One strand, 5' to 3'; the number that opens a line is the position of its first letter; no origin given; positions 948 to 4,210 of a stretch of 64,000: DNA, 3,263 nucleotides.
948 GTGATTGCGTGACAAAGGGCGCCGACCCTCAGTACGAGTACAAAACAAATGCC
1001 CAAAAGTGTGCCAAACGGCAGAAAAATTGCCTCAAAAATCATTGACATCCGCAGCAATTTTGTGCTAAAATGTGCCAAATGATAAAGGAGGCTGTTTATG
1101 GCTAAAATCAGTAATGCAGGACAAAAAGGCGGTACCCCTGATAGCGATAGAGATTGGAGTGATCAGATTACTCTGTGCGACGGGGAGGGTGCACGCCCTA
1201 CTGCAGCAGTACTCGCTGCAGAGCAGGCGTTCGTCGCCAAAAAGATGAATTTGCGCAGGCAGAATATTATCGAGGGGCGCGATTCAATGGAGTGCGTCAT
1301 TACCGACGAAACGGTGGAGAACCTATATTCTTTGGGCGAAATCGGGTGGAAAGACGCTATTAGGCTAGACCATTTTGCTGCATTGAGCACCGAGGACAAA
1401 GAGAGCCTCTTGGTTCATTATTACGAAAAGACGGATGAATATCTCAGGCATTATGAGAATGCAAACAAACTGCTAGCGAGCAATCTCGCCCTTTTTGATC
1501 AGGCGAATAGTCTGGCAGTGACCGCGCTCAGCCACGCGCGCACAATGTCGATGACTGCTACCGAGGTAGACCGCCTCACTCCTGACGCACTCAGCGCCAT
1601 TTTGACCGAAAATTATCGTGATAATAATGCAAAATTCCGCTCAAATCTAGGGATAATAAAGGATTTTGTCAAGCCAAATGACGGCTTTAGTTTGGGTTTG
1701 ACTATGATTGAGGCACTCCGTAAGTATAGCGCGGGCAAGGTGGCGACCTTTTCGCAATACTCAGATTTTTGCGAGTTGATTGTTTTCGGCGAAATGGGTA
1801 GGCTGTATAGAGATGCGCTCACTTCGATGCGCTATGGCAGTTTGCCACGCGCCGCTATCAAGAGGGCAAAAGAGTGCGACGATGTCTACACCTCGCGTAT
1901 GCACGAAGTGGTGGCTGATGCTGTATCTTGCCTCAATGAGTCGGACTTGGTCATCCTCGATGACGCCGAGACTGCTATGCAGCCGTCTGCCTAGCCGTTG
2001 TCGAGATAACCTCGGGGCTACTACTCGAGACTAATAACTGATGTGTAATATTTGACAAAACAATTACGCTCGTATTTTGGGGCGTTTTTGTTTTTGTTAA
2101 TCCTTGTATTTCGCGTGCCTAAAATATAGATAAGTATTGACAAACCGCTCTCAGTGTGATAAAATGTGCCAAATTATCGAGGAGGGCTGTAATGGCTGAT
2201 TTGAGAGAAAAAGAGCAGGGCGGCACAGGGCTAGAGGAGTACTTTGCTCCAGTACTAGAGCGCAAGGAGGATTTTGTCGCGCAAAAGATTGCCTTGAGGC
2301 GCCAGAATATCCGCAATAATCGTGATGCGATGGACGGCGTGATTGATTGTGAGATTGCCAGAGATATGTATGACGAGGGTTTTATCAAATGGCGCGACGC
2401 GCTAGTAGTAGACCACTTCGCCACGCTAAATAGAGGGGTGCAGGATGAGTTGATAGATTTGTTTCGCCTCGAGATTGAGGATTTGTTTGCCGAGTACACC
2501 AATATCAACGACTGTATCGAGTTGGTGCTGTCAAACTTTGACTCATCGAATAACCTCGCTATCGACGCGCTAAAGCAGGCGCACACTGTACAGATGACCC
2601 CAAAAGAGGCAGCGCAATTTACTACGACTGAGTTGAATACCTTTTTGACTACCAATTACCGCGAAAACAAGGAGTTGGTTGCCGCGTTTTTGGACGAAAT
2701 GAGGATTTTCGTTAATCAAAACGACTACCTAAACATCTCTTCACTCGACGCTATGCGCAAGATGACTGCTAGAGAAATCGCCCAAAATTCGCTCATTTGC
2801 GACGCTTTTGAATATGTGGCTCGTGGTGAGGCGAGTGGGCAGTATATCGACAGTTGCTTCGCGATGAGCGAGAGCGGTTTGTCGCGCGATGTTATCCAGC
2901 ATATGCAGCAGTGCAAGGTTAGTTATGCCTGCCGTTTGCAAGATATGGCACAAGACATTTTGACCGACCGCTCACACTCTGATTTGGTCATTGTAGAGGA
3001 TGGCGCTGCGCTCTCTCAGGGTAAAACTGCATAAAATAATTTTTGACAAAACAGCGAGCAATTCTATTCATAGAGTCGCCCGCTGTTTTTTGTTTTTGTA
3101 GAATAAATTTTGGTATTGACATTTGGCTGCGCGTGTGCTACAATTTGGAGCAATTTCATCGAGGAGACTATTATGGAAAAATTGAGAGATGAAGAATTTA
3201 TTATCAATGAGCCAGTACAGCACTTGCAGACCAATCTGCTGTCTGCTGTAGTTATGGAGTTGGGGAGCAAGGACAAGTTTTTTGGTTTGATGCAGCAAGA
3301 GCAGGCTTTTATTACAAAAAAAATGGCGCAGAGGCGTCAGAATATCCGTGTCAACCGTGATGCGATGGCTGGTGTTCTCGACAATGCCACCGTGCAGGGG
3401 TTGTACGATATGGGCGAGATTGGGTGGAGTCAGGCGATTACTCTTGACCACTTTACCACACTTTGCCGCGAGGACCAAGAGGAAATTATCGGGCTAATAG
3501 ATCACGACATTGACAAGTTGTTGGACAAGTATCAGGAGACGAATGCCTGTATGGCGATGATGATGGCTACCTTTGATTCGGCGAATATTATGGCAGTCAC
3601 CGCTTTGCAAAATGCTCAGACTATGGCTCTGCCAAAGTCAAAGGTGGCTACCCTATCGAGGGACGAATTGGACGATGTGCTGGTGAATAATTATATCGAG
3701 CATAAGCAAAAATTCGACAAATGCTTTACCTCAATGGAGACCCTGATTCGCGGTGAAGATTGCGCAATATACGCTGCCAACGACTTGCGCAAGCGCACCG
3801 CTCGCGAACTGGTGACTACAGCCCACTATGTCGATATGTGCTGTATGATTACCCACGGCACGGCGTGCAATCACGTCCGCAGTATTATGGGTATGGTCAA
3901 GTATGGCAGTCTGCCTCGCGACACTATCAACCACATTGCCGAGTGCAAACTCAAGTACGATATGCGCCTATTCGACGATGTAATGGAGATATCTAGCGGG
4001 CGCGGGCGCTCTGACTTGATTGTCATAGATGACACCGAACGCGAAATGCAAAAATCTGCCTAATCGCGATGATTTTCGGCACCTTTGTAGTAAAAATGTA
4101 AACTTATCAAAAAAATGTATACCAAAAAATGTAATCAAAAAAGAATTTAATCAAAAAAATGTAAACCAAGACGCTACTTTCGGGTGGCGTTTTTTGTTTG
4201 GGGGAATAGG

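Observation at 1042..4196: Tandem triplet of diverged paralogs, each with its own conserved promoter/5'UTR cassette, between clpX and uppP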

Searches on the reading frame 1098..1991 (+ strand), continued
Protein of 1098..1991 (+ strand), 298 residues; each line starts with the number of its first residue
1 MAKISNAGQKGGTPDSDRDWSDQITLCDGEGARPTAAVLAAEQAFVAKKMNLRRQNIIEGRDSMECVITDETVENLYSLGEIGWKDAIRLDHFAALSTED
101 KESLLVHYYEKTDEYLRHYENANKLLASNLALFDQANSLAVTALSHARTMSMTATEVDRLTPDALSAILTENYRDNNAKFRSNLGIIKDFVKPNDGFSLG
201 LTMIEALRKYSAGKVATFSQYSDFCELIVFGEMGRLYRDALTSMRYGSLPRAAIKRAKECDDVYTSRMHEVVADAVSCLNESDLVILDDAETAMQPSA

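Call 67: fold_search(model_id=the predicted structure, library=viral)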
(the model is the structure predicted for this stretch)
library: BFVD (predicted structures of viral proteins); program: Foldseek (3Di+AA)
matches with E <= 10: 534; with E <= 0.001: 0
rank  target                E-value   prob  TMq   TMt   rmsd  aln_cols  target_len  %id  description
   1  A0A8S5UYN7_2          1.1e-01  0.41  0.18  0.07  47.7       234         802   14  Endosialidase chaperone [Siphoviridae sp. ctkKt3]
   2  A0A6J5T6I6            1.2e-01  0.25  0.15  0.15  45.7       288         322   14  Uncharacterized protein [uncultured Caudovirales phage]
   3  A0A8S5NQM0            2.2e-01  0.25  0.18  0.18  35.2       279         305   13  Uncharacterized protein [Myoviridae sp. ctagO6]
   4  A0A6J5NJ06            2.2e-01  0.13  0.13  0.07  27.0       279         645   14  Uncharacterized protein [uncultured Caudovirales phage]
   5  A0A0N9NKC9            2.5e-01  0.16  0.18  0.06  55.5       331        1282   11  (no name in the UniProt tables at hand)
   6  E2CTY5                3.1e-01  0.35  0.21  0.16  15.9       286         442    9  ORF40L [Turbot reddish body iridovirus]
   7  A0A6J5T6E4            4.0e-01  0.13  0.15  0.12  46.4       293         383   11  Uncharacterized protein [uncultured Caudovirales phage]
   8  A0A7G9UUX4            4.2e-01  0.47  0.25  0.10  39.0       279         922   10  (no name in the UniProt tables at hand)
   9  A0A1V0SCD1            4.2e-01  0.09  0.11  0.08  27.1       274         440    8  Uncharacterized protein [Catovirus CTV1]
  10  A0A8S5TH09            4.4e-01  0.15  0.19  0.09  43.6       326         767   15  Uncharacterized protein [Myoviridae sp. ctIty1]
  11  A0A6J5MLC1            5.3e-01  0.35  0.23  0.21  16.8       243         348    7  Uncharacterized protein [uncultured Caudovirales phage]
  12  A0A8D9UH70            5.5e-01  0.10  0.14  0.16  42.7       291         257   15  Uncharacterized protein [Myoviridae sp. ctjz83]
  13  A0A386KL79            5.5e-01  0.10  0.14  0.13  37.9       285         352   11  Uncharacterized protein [Microbacterium phage Burro]
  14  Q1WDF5                6.1e-01  0.23  0.25  0.08  46.2       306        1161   12  (no name in the UniProt tables at hand)
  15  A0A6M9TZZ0            6.1e-01  0.12  0.17  0.18  32.0       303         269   12  Uncharacterized protein [Drosophila-associated filamentous virus]
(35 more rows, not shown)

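Call 69: find_encoding_contigs(protein=P0013, flank=8000, max_places=2)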
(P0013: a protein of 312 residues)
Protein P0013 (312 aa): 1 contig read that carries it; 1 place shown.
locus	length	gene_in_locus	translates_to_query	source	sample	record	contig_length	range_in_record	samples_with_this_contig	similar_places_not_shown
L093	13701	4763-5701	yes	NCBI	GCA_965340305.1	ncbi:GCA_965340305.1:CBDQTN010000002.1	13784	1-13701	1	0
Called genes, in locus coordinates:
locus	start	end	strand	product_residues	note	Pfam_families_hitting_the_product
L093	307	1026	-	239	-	-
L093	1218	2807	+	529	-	PF05697:Trigger_N, PF00254:FKBP_C, PF05698:Trigger_C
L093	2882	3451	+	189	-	PF00574:CLP_protease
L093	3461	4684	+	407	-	PF06689:zf-C4_ClpX, PF00493:MCM (weak), PF01078:Mg_chelatase (faint), PF00004:AAA, PF07724:AAA_2, PF07728:AAA_5 (weak), PF13401:AAA_22 (weak), PF10431:ClpB_D2-small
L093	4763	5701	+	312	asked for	-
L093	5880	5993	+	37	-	-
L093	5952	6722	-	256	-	PF02673:BacA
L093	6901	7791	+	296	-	PF00009:GTP_EFTU, PF00350:Dynamin_N (weak), PF01926:MMR_HSR1, PF02421:FeoB_N, PF04548:AIG1, PF10662:PduV-EutP (weak), PF16897:MMR_HSR1_Xtn (weak), PF07650:KH_2, +1 more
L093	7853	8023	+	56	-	PF14006:YqzL (weak)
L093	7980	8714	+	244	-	PF11967:RecO_N, PF02565:RecO_C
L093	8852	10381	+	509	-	PF02463:SMC_N (faint), PF00005:ABC_tran, PF13304:AAA_21 (faint), PF12848:ABC_tran_Xtn, PF00005:ABC_tran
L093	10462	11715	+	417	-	-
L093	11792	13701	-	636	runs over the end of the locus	PF07690:MFS_1, PF00571:CBS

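Call 70: find_encoding_contigs(protein=P0014, flank=8000, max_places=2)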
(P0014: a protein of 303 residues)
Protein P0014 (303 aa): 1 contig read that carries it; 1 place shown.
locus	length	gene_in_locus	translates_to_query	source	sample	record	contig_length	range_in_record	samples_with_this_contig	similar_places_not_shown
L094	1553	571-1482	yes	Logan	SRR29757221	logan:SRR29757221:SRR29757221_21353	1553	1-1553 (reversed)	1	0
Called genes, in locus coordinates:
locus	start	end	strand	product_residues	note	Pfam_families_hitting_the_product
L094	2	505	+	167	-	?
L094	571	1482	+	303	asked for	-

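Call 71: find_encoding_contigs(protein=P0012, flank=8000, max_places=2)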
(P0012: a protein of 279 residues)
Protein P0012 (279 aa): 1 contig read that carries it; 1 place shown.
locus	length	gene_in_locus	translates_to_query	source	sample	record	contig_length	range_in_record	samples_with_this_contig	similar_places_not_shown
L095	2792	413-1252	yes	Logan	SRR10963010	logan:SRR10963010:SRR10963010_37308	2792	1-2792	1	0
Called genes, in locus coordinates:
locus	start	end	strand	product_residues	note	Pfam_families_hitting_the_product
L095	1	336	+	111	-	?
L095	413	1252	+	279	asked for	-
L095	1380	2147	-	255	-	PF02673:BacA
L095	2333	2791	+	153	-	?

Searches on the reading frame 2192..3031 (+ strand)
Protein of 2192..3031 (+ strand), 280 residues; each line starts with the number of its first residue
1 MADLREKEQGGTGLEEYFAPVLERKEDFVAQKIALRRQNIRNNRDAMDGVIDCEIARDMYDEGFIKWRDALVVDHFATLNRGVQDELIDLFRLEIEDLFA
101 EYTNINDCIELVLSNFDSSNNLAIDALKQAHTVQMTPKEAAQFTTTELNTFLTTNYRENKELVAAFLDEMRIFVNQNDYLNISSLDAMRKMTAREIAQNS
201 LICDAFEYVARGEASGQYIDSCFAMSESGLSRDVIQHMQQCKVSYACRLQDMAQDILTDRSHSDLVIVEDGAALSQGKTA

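Call 4: search_protein_families(library=pfam, proteins=[window:2192-3031:+], max_evalue=10)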
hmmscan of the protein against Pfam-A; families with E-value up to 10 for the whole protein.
window:2192-3031:+ (280 aa): 2 families
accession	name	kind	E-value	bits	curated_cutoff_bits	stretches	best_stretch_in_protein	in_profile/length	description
PF01369.25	Sec7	-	0.036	14.1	22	1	109-192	5-88/183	Sec7 domain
PF17645.6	Amdase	-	0.17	11.9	25.9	1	154-241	116-199/228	Arylmalonate decarboxylase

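Call 5: search_protein_families(library=ncbifam, proteins=[window:2192-3031:+], max_evalue=10)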
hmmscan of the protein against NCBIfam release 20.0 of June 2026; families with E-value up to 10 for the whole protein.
window:2192-3031:+ (280 aa): 2 families
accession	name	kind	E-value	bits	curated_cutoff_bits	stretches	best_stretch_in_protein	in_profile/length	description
NF052299.1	CT360_fam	equivalog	0.012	15.2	250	1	165-247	74-152/207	CT360 family protein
TIGR00987.1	himA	equivalog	0.16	12.4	120.25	1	152-187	15-50/96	integration host factor subunit alpha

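Call 6: search_protein_families(library=phrogs, proteins=[window:2192-3031:+], max_evalue=1)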
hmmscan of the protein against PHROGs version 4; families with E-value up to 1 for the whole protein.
window:2192-3031:+ (280 aa): 0 families

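Call 7: search_protein_families(library=padloc, proteins=[window:2192-3031:+], max_evalue=1)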
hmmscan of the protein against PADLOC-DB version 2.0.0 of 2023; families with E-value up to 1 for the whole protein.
window:2192-3031:+ (280 aa): 1 family
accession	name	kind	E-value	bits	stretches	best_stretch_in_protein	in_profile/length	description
PDLC00488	JetB1|JetB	-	0.00032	18.1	1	57-146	135-221/285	DUF4194 domain; MukE-like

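Call 29: list_cluster_members(proteins=[P0001, window:2192-3031:+, window:3173-4060:+, P0004, P0005, P0006, P0007, P0008, P0009, P0010])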
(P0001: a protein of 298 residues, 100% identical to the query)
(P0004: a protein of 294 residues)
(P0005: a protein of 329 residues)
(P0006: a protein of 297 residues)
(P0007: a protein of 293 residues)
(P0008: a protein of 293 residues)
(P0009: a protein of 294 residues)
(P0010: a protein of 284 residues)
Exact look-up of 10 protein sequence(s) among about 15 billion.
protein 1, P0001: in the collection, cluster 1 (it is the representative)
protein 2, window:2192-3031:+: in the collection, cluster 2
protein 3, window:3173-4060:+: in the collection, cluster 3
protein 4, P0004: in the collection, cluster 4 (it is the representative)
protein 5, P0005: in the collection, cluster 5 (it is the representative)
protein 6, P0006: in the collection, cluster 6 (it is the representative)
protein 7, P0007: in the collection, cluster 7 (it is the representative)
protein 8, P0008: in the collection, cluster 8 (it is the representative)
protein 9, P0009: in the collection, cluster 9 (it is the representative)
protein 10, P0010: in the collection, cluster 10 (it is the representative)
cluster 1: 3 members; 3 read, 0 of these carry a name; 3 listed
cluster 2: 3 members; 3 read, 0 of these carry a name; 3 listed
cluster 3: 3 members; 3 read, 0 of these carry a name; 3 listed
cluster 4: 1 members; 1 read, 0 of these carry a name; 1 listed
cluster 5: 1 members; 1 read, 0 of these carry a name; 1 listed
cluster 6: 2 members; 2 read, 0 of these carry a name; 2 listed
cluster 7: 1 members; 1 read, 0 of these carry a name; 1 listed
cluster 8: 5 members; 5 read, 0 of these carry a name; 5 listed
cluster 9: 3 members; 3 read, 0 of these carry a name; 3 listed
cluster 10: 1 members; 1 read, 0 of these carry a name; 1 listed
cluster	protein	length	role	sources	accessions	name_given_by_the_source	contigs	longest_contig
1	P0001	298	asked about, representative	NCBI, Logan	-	-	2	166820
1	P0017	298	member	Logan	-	-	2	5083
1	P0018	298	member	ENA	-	-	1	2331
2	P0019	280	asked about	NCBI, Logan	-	-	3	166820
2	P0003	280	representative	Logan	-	-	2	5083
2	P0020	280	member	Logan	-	-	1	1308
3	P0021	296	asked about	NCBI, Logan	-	-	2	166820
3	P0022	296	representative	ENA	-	-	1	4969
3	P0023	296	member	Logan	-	-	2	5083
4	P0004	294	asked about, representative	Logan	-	-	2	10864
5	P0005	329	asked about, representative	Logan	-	-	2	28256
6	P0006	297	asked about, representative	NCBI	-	-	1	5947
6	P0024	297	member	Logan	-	-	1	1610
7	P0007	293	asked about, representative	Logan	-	-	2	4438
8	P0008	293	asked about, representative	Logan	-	-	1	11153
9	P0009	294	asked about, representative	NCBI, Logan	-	-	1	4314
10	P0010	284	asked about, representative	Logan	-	-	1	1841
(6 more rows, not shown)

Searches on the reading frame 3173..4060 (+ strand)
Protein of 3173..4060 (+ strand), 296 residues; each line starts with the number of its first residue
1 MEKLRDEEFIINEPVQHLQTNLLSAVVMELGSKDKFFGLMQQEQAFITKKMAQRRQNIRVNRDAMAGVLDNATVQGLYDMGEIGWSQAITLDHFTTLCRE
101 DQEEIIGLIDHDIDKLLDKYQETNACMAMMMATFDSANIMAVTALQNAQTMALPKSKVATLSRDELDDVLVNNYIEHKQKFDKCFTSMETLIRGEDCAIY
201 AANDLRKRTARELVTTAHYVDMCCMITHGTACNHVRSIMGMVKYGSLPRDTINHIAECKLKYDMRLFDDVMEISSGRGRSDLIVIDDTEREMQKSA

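Call 4: search_protein_families(library=pfam, proteins=[window:3173-4060:+], max_evalue=10)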
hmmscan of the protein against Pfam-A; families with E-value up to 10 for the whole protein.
window:3173-4060:+ (296 aa): 2 families
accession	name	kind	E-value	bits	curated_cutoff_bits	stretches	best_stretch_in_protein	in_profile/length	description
PF00600.24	Flu_NS1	-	0.093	12.7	25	1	121-193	71-146/217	Influenza non-structural protein (NS1)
PF00381.24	PTS-HPr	-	0.18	12.3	23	1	199-256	7-63/81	PTS HPr component phosphorylation site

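Call 5: search_protein_families(library=ncbifam, proteins=[window:3173-4060:+], max_evalue=10)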
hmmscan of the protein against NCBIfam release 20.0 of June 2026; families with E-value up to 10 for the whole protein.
window:3173-4060:+ (296 aa): 1 family
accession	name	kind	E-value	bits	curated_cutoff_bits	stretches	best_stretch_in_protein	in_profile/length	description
NF046013.1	surf_attach_Sap1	equivalog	0.0055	16.8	125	1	129-191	13-74/114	surface attachment protein Sap1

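Call 6: search_protein_families(library=phrogs, proteins=[window:3173-4060:+], max_evalue=1)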
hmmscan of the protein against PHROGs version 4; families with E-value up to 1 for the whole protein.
window:3173-4060:+ (296 aa): 1 family
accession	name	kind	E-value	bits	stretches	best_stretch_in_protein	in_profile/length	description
phrog_4740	-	unknown function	0.13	12.2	1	95-172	456-530/627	-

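Call 7: search_protein_families(library=padloc, proteins=[window:3173-4060:+], max_evalue=1)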
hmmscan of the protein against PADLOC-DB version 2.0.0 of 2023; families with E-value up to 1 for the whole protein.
window:3173-4060:+ (296 aa): 0 families

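Call 32: find_related_loci(query=A4, collection=genome_contigs, flank=6000)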
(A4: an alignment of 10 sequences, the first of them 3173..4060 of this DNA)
Query A4 (296 aa) in genome_contigs; peptide patterns used: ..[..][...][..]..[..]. (x = any residue, [..] = any of these).
11 stretches matched a pattern, but none encodes a relative of the query by tblastn (E <= 1e-3).

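Call 65: find_related_loci(query=A4, collection=viral_contigs, flank=5000)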
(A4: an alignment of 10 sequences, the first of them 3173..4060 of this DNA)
Query A4 (296 aa) in viral_contigs; peptide patterns used: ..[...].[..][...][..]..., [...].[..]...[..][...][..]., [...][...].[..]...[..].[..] (x = any residue, [..] = any of these).
43 stretches matched a pattern, but none encodes a relative of the query by tblastn (E <= 1e-3).

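Call 66: find_related_loci(query=A4, collection=metagenome_contigs, flank=5000)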
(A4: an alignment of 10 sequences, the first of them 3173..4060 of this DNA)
Query A4 (296 aa) in metagenome_contigs; peptide patterns used: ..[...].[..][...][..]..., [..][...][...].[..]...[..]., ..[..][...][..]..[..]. (x = any residue, [..] = any of these).
250 stretches matched a pattern; 1 encode a relative of the query (tblastn E <= 1e-3); 1 distinct loci.
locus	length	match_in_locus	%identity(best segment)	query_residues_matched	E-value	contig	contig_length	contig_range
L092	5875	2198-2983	27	1-263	4e-32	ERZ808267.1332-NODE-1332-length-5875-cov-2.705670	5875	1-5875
